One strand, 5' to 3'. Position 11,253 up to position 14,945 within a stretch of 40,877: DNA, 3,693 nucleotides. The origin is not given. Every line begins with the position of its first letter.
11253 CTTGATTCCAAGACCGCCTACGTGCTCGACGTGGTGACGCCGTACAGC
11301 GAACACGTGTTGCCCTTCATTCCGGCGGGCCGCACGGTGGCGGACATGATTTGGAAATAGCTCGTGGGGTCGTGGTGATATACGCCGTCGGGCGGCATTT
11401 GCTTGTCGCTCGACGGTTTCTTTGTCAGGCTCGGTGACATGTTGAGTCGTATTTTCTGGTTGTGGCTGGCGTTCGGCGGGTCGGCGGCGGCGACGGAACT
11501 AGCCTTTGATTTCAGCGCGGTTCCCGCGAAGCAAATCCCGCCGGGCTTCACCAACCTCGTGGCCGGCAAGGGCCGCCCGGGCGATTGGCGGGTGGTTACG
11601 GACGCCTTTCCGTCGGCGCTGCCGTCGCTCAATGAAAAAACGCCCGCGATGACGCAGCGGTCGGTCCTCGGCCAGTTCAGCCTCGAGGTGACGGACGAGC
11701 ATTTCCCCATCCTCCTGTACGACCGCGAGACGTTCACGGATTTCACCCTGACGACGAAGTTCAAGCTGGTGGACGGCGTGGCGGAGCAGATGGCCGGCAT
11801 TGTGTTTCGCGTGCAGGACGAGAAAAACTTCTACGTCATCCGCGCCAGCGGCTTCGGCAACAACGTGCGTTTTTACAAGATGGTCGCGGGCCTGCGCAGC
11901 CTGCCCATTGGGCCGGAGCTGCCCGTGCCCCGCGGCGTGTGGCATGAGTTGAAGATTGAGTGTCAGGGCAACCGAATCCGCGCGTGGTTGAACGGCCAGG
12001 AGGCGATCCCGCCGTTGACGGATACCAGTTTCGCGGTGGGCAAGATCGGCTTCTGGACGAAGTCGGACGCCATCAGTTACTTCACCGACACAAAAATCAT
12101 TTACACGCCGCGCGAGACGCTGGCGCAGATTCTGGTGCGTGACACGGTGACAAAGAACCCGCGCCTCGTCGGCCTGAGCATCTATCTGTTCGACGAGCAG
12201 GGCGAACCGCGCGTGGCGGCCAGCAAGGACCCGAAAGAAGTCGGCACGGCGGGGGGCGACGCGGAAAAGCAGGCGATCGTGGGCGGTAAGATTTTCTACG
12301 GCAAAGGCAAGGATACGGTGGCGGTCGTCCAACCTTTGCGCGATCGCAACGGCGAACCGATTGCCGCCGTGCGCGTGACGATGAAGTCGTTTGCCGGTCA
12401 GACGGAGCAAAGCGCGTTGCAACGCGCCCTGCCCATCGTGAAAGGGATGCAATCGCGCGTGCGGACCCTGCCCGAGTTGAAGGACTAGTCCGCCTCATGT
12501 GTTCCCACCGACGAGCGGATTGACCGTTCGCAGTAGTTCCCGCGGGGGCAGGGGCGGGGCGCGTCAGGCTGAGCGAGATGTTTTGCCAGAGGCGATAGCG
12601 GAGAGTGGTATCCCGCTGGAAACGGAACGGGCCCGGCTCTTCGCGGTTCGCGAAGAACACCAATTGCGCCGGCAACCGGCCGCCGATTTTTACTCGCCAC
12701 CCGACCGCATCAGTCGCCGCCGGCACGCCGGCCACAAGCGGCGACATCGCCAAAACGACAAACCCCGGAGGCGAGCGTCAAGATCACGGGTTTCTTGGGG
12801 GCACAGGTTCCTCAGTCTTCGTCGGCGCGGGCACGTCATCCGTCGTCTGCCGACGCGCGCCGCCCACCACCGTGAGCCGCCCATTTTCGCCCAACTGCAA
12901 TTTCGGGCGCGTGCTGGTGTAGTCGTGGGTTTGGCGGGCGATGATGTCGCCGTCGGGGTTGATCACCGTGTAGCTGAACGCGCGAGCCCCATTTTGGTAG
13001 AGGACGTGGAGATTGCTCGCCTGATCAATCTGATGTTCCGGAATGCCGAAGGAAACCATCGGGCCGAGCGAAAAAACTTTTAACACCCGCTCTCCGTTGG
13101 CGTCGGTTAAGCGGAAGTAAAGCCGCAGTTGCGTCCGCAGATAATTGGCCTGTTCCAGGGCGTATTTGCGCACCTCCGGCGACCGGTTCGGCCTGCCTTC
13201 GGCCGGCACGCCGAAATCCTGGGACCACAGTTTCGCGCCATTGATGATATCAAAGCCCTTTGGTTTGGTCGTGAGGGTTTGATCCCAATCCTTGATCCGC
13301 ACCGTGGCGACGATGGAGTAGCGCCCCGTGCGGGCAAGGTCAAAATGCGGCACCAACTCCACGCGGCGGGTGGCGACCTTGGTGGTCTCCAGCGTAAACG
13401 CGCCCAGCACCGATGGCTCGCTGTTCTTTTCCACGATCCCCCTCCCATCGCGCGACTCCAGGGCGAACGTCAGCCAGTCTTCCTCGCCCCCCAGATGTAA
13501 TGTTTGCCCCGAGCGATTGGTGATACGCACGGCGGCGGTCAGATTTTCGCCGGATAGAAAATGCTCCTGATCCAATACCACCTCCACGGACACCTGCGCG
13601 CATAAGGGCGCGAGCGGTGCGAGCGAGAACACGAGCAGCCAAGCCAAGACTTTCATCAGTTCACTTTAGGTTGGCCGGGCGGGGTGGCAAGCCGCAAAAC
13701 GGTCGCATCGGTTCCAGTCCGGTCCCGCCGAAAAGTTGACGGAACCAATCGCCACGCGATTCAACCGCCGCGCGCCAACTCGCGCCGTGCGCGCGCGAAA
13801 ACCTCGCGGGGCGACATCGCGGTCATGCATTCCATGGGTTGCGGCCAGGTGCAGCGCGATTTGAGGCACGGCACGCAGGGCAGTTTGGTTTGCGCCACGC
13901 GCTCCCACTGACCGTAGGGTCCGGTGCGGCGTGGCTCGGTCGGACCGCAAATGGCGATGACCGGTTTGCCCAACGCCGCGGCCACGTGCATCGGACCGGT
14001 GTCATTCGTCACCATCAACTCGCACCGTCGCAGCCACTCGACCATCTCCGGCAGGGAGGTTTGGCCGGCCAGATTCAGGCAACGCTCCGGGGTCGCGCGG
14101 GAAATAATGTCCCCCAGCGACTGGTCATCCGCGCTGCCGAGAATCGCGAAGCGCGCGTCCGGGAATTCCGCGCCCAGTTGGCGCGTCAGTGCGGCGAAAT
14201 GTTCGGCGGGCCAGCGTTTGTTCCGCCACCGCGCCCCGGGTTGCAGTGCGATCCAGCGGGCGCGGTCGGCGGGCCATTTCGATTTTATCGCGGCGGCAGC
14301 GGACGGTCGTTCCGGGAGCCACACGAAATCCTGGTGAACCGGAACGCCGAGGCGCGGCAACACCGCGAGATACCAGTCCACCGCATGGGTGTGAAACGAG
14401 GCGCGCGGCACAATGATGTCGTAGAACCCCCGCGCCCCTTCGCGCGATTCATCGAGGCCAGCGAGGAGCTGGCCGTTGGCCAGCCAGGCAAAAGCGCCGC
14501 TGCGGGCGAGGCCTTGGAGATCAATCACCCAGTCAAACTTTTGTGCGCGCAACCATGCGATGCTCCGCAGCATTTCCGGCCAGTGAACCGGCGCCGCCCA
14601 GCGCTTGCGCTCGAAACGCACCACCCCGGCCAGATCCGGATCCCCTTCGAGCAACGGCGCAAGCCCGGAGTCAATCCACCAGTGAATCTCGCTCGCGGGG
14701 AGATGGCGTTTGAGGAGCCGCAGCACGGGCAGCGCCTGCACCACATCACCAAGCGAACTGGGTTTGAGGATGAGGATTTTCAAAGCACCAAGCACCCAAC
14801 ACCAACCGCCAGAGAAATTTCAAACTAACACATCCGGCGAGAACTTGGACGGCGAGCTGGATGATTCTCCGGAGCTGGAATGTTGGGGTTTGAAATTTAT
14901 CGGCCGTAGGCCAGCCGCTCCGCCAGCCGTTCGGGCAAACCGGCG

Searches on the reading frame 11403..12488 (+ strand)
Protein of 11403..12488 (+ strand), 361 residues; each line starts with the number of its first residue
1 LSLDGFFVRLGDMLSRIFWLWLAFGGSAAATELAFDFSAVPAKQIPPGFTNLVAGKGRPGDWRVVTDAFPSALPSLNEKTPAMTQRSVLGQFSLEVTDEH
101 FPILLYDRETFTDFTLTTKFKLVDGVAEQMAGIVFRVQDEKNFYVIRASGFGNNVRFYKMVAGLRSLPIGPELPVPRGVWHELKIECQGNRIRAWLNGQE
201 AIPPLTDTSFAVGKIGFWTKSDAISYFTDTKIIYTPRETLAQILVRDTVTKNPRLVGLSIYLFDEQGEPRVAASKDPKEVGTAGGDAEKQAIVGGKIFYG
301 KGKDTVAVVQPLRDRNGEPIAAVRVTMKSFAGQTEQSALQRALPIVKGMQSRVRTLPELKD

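Call 99: search_protein_families(library=pfam, proteins=[window:11403-12488:+], max_evalue=0.00001)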
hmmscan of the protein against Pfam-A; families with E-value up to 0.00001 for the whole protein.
window:11403-12488:+ (361 aa): 1 family
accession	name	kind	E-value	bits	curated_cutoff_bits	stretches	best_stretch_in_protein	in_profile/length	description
PF06439.18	3keto-disac_hyd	-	7.7e-10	39.6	26.8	1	98-202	39-149/187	3-keto-disaccharide hydrolase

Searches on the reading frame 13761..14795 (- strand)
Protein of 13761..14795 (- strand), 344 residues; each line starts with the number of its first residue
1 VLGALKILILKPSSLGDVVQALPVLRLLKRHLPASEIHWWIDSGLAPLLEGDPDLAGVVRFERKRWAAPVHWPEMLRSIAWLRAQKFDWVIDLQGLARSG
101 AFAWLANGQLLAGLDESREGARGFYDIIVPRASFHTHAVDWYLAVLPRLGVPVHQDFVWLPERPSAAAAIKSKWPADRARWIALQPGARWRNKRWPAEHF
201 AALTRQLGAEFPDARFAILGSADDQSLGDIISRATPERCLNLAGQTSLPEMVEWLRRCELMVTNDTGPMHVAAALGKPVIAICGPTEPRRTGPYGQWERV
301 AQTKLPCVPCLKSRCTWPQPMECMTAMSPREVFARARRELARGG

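Call 99: search_protein_families(library=pfam, proteins=[window:13761-14795:-], max_evalue=0.00001)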
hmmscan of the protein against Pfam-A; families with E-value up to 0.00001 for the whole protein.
window:13761-14795:- (344 aa): 1 family
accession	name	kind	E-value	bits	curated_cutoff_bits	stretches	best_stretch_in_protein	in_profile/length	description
PF01075.23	Glyco_transf_9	-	4e-44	151.2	22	1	80-316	6-242/247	Glycosyltransferase family 9 (heptosyltransferase)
